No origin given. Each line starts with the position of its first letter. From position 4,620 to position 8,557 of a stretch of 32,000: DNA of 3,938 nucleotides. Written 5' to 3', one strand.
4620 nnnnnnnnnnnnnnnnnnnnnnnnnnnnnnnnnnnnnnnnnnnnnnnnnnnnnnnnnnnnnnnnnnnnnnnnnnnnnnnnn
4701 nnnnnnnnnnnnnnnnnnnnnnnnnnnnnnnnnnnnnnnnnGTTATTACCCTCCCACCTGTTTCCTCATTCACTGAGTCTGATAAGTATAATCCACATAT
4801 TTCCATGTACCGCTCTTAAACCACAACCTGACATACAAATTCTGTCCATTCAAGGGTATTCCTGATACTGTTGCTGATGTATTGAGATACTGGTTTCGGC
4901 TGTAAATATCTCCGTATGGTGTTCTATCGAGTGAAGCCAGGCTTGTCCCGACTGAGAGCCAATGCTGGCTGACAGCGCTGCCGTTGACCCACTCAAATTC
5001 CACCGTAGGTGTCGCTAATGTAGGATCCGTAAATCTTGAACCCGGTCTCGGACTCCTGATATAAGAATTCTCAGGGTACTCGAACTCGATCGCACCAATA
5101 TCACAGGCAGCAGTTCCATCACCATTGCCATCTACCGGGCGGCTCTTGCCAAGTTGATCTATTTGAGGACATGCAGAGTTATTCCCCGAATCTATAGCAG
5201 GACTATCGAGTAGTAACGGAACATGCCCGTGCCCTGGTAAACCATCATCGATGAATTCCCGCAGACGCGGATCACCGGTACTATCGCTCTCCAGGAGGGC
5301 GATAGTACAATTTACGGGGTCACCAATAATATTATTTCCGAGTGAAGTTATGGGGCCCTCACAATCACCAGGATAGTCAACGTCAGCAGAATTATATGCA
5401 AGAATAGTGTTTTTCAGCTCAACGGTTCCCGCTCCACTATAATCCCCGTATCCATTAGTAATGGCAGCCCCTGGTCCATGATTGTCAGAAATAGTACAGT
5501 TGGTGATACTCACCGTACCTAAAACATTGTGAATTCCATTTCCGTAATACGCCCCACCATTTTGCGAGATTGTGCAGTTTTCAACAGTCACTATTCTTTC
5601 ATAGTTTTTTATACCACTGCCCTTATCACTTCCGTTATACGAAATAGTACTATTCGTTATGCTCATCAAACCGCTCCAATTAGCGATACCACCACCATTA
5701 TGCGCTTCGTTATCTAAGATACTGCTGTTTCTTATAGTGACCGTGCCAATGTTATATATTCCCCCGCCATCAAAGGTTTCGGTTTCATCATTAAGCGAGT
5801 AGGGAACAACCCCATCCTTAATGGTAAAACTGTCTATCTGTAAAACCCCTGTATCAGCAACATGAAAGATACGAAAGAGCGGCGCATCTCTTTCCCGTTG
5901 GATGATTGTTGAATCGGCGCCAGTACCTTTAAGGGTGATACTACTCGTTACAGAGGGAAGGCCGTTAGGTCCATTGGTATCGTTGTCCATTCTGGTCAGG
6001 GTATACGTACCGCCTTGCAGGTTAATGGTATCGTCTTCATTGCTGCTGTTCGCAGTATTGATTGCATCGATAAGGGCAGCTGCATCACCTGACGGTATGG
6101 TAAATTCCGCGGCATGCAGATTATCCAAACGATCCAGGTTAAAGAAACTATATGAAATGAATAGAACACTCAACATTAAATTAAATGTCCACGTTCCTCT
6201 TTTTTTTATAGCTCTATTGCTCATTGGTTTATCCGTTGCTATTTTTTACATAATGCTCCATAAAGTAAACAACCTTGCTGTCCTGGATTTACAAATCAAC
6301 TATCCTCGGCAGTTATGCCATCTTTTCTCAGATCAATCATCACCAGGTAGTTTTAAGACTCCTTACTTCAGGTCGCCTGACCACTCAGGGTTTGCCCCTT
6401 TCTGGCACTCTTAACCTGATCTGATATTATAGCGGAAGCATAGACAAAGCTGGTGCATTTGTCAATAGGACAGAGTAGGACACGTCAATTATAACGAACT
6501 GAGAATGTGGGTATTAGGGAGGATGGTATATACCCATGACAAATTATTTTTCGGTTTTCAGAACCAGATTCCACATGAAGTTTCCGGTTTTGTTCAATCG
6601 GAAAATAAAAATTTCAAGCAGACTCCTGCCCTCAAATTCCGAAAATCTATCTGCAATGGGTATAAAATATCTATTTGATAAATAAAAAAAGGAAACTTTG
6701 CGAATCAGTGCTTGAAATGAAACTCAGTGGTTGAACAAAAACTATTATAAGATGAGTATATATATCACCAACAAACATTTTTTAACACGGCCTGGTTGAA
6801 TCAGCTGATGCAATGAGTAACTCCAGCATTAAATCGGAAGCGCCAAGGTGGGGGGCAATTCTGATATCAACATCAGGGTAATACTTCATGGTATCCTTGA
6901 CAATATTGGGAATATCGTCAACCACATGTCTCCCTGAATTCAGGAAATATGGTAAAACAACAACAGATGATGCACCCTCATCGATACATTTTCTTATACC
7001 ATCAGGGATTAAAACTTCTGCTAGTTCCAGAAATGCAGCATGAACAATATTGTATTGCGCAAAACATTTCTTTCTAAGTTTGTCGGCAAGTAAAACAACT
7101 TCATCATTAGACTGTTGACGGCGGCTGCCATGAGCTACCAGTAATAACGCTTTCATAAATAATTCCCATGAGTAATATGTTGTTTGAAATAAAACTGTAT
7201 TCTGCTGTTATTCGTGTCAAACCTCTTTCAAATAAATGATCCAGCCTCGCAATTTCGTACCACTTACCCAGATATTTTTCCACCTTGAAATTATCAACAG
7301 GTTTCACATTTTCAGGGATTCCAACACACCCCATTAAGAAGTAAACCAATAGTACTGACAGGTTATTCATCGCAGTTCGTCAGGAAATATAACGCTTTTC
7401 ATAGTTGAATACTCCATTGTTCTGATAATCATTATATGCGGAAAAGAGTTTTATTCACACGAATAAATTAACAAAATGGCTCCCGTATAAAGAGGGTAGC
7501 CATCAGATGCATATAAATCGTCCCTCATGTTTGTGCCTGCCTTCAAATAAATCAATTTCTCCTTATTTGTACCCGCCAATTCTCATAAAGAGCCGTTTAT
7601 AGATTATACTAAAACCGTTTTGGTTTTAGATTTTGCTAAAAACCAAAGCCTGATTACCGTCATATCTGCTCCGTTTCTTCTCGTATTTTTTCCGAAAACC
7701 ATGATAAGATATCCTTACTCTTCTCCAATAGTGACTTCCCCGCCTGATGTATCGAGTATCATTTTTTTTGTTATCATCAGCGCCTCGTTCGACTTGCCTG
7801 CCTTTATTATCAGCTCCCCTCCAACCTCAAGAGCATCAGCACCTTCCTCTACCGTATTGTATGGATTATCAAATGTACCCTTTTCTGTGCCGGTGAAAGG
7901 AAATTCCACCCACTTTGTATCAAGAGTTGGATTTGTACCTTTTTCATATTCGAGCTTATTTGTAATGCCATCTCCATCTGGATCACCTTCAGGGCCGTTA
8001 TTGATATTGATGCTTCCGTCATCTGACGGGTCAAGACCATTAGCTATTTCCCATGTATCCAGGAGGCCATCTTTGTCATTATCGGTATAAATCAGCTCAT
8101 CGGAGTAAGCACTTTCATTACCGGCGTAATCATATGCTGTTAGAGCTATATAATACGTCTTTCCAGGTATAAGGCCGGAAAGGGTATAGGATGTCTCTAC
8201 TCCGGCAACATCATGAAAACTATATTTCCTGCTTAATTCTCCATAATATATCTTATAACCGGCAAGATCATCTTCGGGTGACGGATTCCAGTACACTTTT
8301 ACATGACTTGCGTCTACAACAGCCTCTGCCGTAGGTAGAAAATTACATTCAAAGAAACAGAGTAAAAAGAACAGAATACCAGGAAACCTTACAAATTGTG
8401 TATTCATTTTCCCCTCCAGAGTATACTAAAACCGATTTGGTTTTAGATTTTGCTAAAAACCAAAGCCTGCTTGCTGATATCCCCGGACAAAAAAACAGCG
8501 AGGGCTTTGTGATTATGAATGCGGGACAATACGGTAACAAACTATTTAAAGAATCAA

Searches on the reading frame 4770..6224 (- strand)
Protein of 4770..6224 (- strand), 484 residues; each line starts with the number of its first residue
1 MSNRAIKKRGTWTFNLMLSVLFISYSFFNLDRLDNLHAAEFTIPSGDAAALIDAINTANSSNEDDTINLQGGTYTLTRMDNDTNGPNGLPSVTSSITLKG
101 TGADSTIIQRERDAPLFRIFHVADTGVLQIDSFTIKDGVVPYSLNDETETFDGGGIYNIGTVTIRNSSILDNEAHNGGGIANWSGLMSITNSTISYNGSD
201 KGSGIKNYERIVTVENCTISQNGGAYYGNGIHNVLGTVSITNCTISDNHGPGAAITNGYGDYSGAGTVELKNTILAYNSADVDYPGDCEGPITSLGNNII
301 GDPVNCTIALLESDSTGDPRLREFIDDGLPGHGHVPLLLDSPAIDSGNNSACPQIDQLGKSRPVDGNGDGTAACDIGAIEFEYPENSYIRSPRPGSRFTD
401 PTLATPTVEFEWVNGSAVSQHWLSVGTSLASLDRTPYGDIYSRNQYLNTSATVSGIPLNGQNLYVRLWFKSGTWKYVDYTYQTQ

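Call 10: search_protein_families(library=ncbifam, proteins=[window:4770-6224:-], max_evalue=0.001)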
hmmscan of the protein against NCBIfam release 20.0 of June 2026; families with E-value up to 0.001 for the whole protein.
window:4770-6224:- (484 aa): 1 family
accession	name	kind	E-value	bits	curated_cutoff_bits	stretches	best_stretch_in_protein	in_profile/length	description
NF041518.1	choice_anch_Q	domain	3e-13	49.8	25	1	335-382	17-58/58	choice-of-anchor Q domain-containing protein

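Call 100: search_protein_families(library=pfam, proteins=[window:4770-6224:-], max_evalue=0.001)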
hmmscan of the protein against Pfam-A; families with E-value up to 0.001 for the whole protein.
window:4770-6224:- (484 aa): 0 families

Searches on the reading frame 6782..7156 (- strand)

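Call 100: search_protein_families(library=pfam, proteins=[window:6782-7156:-], max_evalue=0.001)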
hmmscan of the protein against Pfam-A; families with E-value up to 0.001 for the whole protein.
window:6782-7156:- (124 aa): 1 family
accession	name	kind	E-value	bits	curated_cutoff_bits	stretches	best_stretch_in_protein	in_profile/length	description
PF01903.22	CbiX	-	8.3e-27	94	22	1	9-114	1-104/106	CbiX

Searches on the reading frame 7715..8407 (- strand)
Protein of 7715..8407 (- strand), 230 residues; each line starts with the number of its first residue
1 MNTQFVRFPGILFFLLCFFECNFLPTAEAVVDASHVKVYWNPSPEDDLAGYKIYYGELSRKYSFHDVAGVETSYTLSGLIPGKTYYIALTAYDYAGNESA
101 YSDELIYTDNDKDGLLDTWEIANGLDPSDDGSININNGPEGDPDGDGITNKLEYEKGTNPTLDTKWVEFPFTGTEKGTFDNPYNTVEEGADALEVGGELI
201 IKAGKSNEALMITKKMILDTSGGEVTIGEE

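Call 100: search_protein_families(library=pfam, proteins=[window:7715-8407:-], max_evalue=0.001)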
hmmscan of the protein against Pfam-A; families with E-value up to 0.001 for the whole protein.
window:7715-8407:- (230 aa): 2 families
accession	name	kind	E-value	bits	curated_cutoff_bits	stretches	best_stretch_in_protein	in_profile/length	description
PF00041.27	fn3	-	3.1e-09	37.4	25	1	31-104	11-80/84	Fibronectin type III domain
PF18884.5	TSP3_bac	-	0.00031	21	25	1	142-161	1-20/22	Bacterial TSP3 repeat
